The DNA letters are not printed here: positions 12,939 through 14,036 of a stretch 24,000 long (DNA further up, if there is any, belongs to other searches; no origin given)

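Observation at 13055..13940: AT-rich ~0.85-kb island carrying a single orphan gene (helical domain plus double zinc ribbon) spliced between yaiI and a 2H-phosphoesterase gene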

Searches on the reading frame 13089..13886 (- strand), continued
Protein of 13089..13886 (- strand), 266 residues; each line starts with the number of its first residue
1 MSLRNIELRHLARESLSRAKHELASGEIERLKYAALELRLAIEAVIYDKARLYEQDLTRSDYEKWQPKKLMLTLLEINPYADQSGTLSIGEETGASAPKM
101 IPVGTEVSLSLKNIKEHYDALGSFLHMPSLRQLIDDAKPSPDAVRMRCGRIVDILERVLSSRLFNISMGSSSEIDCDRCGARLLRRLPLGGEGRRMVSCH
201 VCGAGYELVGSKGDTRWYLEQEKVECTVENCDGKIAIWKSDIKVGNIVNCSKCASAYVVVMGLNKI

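Call 45: get_annotated_region(hit=H7, flank=4000)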
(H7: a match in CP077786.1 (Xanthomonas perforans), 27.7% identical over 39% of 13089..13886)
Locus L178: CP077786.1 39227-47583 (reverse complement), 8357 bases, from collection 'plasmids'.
description: Xanthomonas perforans strain TC2-1 plasmid unnamed1, complete sequence
organism: Xanthomonas perforans (NCBI taxid 442694)
taxonomy: Bacteria; Pseudomonadota; Gammaproteobacteria; Lysobacterales; Lysobacteraceae; Xanthomonas; Xanthomonas perforans
host: -; source: "Ipomoea aquatic",cell culture,diseased leaves; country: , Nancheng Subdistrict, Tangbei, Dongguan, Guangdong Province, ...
typing (MOB-suite, as given by PLSDB): non-mobilizable; replicon rep_cluster_429
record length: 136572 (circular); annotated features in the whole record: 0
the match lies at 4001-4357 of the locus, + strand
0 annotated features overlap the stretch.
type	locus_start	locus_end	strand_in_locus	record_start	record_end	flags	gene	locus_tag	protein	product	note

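Call 46: get_annotated_region(hit=H8, flank=7000)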
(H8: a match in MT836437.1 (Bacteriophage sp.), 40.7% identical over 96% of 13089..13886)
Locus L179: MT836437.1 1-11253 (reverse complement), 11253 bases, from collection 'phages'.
description: UNVERIFIED: Bacteriophage sp. clone scaffold_2207 genomic sequence.
organism: Bacteriophage sp. (NCBI taxid 38018)
taxonomy: Viruses
host: -; source: human fecal samples; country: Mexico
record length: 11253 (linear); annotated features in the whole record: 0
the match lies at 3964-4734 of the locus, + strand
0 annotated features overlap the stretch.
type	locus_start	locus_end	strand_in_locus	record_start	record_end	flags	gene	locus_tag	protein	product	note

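Call 54: list_cluster_members(proteins=[P0001, P0002, P0047])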
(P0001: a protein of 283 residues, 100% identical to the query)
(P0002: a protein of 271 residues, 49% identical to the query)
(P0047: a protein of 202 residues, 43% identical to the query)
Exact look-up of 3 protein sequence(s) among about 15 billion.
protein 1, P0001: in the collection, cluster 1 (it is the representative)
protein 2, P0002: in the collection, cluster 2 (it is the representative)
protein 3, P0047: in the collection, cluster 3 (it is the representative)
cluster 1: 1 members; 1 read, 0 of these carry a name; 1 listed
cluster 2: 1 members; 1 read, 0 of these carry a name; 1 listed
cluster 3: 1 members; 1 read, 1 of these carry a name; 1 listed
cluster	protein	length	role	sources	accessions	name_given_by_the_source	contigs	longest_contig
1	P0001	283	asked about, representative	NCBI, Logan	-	-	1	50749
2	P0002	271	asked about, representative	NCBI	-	-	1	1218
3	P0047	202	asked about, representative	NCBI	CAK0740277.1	hypothetical protein CCP1ISM_1180002 [Azospirillaceae bacterium]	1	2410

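Call 66: search_protein_families(library=pfam, proteins=[L177:4974-5687:+, L086:6019-6855:+, L093:7179-7967:+, L087:5706-6932:+], max_evalue=0.01)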
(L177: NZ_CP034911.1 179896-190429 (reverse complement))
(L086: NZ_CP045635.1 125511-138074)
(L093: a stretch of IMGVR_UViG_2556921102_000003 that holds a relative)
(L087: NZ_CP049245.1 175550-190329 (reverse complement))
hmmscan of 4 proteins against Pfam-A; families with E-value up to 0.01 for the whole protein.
L177:4974-5687:+ (238 aa): 0 families

L086:6019-6855:+ (279 aa): 0 families

L093:7179-7967:+ (263 aa): 1 family
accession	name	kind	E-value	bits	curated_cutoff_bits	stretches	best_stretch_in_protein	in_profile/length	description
PF02086.21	MethyltransfD12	-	3.1e-23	83.2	22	1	8-229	1-246/253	D12 class N6 adenine-specific DNA methyltransferase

L087:5706-6932:+ (409 aa): 0 families

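Call 67: search_protein_families(library=pfam, proteins=[L108:5245-8007:+, L109:8794-9528:+, L153:3908-5143:+, L156:4-549:+, L157:8870-9922:+, L159:48-527:+, L160:7382-7996:+, L165:1235-3388:+, L169:5435-6229:+, L097:6916-7971:+], max_evalue=0.001)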
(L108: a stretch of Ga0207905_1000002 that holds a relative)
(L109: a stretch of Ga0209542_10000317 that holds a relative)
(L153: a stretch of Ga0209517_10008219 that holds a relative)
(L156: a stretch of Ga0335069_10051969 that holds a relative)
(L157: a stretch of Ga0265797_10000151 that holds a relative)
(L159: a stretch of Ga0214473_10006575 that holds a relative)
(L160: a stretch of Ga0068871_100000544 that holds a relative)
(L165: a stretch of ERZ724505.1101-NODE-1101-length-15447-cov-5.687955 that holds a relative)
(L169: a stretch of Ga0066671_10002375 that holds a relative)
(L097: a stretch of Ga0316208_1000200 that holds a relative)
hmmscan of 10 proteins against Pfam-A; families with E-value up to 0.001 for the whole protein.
L108:5245-8007:+ (921 aa): 6 families
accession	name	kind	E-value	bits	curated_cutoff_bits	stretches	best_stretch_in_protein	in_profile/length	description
PF20473.4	MmeI_Mtase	-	3.4e-120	400.5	27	1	330-611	1-258/259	MmeI, DNA-methyltransferase domain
PF20466.3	MmeI_TRD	-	1.1e-80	270.3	27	1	634-837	2-207/207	MmeI, target recognition domain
PF20464.3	MmeI_N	-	2.9e-33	116.1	27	1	1-163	1-180/181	MmeI, N-terminal domain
PF20465.4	MmeI_hel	-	3e-27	95.6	27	1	175-255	1-75/75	MmeI, helicase spacer domain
PF20467.3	MmeI_C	-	1.8e-18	66.9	27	1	839-916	3-80/83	MmeI, C-terminal domain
PF02384.22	N6_Mtase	-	4.9e-06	26.5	20.4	1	345-418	43-103/311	N-6 DNA Methylase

L109:8794-9528:+ (245 aa): 0 families

L153:3908-5143:+ (412 aa): 3 families
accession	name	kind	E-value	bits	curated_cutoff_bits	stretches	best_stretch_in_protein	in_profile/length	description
PF20239.3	DUF6596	-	7.1e-36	123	27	1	181-281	1-101/102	Family of unknown function (DUF6596)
PF04542.20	Sigma70_r2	-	2.5e-10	40.4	24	1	10-74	2-68/71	Sigma-70 region 2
PF08281.18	Sigma70_r4_2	-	1.5e-07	31.4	25.7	1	112-163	3-54/54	Sigma-70, region 4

L156:4-549:+ (182 aa): 0 families

L157:8870-9922:+ (351 aa): 2 families
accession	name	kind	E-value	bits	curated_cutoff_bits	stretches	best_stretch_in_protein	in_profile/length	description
PF00589.27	Phage_integrase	-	1e-08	35.6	27.1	1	175-339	18-169/172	Phage integrase family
PF02899.23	Phage_int_SAM_1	-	6.3e-05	23.6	22.3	1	47-123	11-79/83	Phage integrase, N-terminal SAM-like domain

L159:48-527:+ (160 aa): 0 families

L160:7382-7996:+ (205 aa): 0 families

L165:1235-3388:+ (718 aa): 3 families
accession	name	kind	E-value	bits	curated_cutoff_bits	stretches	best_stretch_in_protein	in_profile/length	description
PF07693.20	KAP_NTPase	-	5e-39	134.8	20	1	24-319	1-290/293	KAP family P-loop domain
PF13191.12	AAA_16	-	4.1e-06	27.8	32.6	1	35-198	16-145/167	AAA ATPase domain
PF13401.12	AAA_22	-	4.1e-06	27.6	27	0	46-126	8-84/130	AAA domain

L169:5435-6229:+ (265 aa): 0 families

L097:6916-7971:+ (352 aa): 0 families

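Call 68: search_protein_families(library=padloc, proteins=[L108:5245-8007:+, L109:8794-9528:+, L153:3908-5143:+, L156:4-549:+, L157:8870-9922:+, L159:48-527:+, L160:7382-7996:+, L165:1235-3388:+, L169:5435-6229:+], max_evalue=0.001)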
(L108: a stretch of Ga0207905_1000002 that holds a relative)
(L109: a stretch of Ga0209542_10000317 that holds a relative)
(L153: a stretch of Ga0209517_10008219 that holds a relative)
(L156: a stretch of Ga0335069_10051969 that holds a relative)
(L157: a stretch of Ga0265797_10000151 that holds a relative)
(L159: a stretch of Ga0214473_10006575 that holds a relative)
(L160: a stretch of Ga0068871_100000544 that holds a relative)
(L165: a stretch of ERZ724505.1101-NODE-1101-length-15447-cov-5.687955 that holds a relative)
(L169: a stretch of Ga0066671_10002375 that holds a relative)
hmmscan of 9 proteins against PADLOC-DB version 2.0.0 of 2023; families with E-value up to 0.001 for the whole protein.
L108:5245-8007:+ (921 aa): 21 families
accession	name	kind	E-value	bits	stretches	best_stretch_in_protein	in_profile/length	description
PDLC03598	REase_MTase_IIG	-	7.2e-295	978.5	1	4-917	13-910/912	Type IIG restriction enzyme-methyltransferase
PDLC03627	REase_MTase_IIG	-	7.3e-64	214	1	173-903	227-977/1136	Type IIG restriction enzyme-methyltransferase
PDLC03599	REase_MTase_IIG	-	1.4e-58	196.6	3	161-455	171-470/959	Type IIG restriction enzyme-methyltransferase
PDLC02643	DrmMI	-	3.9e-26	89.2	1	479-890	861-1269/1347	DrmMI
PDLC02644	DrmMI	-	1.8e-11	40.7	1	744-853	668-774/988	DrmMI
PDLC04134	mad2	-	8.1e-10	36.1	1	110-409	103-330/492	mads_2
PDLC03612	REase_MTase_IIG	-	3.6e-09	33.3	1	323-378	484-538/1247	Type IIG restriction enzyme-methyltransferase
PDLC02646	DrmMI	-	2.7e-08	30.4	1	474-840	269-640/792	DrmMI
PDLC02529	PglX|PglXI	-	2.7e-06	23.4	1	348-419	227-297/1189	PglX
PDLC02525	PglX|PglXI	-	3e-06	24.2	1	345-414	280-347/607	PglX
PDLC02521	PglX|PglXI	-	3.8e-06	23.1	1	339-414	298-371/1174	PglX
PDLC03630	REase_MTase_IIG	-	4.3e-06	22.8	1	286-373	352-430/1100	Type IIG restriction enzyme-methyltransferase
PDLC02639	DrmMI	-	5.1e-06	23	0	483-604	579-699/803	DrmMI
PDLC03600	REase_MTase_IIG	-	4.1e-05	19.7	1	348-415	300-365/1205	Type IIG restriction enzyme-methyltransferase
PDLC02641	DrmMI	-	9e-05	18.5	1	338-415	289-367/1161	DrmMI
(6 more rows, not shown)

L109:8794-9528:+ (245 aa): 0 families

L153:3908-5143:+ (412 aa): 0 families

L156:4-549:+ (182 aa): 0 families

L157:8870-9922:+ (351 aa): 0 families

L159:48-527:+ (160 aa): 0 families

L160:7382-7996:+ (205 aa): 0 families

L165:1235-3388:+ (718 aa): 7 families
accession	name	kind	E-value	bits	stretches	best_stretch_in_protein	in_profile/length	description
PDLC02361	PifA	-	7.2e-63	211.3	1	13-349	7-347/720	PifA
PDLC04959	PDC-S20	-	6e-13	47.1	1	17-260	16-263/464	-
PDLC02210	QatA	-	2.6e-12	44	2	179-260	197-282/593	-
PDLC02209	QatA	-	1.1e-10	38.8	1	19-133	10-117/646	-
PDLC04958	PDC-S20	-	2.7e-08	31.6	1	19-227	3-216/458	-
PDLC04956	PDC-S20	-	2.1e-07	28.7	1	185-263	180-260/450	-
PDLC04957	PDC-S20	-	2.7e-06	25.1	1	20-85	6-75/446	-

L169:5435-6229:+ (265 aa): 0 families

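Call 72: fold_search(model_id=the predicted structure, library=viral)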
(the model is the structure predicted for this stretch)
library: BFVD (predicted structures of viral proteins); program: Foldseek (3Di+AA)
matches with E <= 10: 375; with E <= 0.001: 0
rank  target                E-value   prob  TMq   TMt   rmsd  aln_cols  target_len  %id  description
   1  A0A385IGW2            5.5e-02  0.08  0.12  0.10  20.8       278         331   11  (no name in the UniProt tables at hand)
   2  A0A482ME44            9.0e-02  0.98  0.18  0.46   5.1        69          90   17  (no name in the UniProt tables at hand)
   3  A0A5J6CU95            1.9e-01  0.10  0.11  0.15  18.6       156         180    9  Uncharacterized protein [Klebsiella phage vB_KpnP_IME308]
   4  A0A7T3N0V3            2.3e-01  0.09  0.13  0.16  26.9       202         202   14  (no name in the UniProt tables at hand)
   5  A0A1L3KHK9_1          2.4e-01  0.05  0.12  0.03  22.3       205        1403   10  (no name in the UniProt tables at hand)
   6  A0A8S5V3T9            2.5e-01  0.72  0.31  0.28  12.1       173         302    9  Uncharacterized protein [Siphoviridae sp. cttKr9]
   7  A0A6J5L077            2.5e-01  0.06  0.11  0.08  24.4       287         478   14  Uncharacterized protein [uncultured Caudovirales phage]
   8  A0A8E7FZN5            4.6e-01  0.10  0.17  0.16  26.6       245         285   14  (no name in the UniProt tables at hand)
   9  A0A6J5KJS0            4.8e-01  0.18  0.12  0.12   8.2        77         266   12  Tip attachment protein J central straight fiber domain-containing protein [uncultured Caudovirales phage]
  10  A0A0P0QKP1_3          5.1e-01  0.02  0.10  0.03  32.0       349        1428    9  (no name in the UniProt tables at hand)
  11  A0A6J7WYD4            5.4e-01  0.15  0.09  0.26  10.9        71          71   15  Uncharacterized protein [uncultured Caudovirales phage]
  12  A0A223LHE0            6.0e-01  0.08  0.10  0.12  20.3       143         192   10  Uncharacterized protein [Pseudoalteromonas phage J2-1]
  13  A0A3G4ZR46            6.0e-01  0.03  0.12  0.09  34.1       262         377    8  Uncharacterized protein [Dasosvirus sp.]
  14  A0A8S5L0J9            6.7e-01  0.08  0.11  0.07  16.9       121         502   11  Maturation protein [ssRNA phage SRR6255746_1]
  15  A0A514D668            6.7e-01  0.04  0.12  0.10  21.4       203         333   15  (no name in the UniProt tables at hand)
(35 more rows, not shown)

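Call 78: search_protein_families(library=phrogs, proteins=[window:13089-13886:-, L177:4974-5687:+, L086:6019-6855:+], max_evalue=1)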
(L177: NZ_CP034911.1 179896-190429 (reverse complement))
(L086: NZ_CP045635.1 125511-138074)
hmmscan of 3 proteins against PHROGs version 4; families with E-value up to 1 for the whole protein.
window:13089-13886:- (266 aa): 4 families
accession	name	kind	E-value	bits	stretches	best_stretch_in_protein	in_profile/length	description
phrog_3207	-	unknown function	0.0038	18.3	1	167-212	20-60/90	-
phrog_4875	-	unknown function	0.045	14.9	0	222-257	9-40/77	-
phrog_20332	-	unknown function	0.89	10.5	0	223-265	3-45/139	-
phrog_7110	-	unknown function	0.94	10.7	0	197-222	13-38/81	-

L177:4974-5687:+ (238 aa): 1 family
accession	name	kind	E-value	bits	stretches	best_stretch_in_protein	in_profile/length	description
phrog_5602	-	unknown function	0.028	15.1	1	183-214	18-49/60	-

L086:6019-6855:+ (279 aa): 4 families
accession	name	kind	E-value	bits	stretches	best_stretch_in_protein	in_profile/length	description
phrog_2834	-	unknown function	0.0096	16.8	1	225-272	12-66/78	-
phrog_30439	-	unknown function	0.16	13.2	1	225-274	3-50/63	-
phrog_26807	-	unknown function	0.19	12.7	1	240-263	4-27/58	-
phrog_24662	-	unknown function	0.3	12.2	0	137-160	8-31/53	-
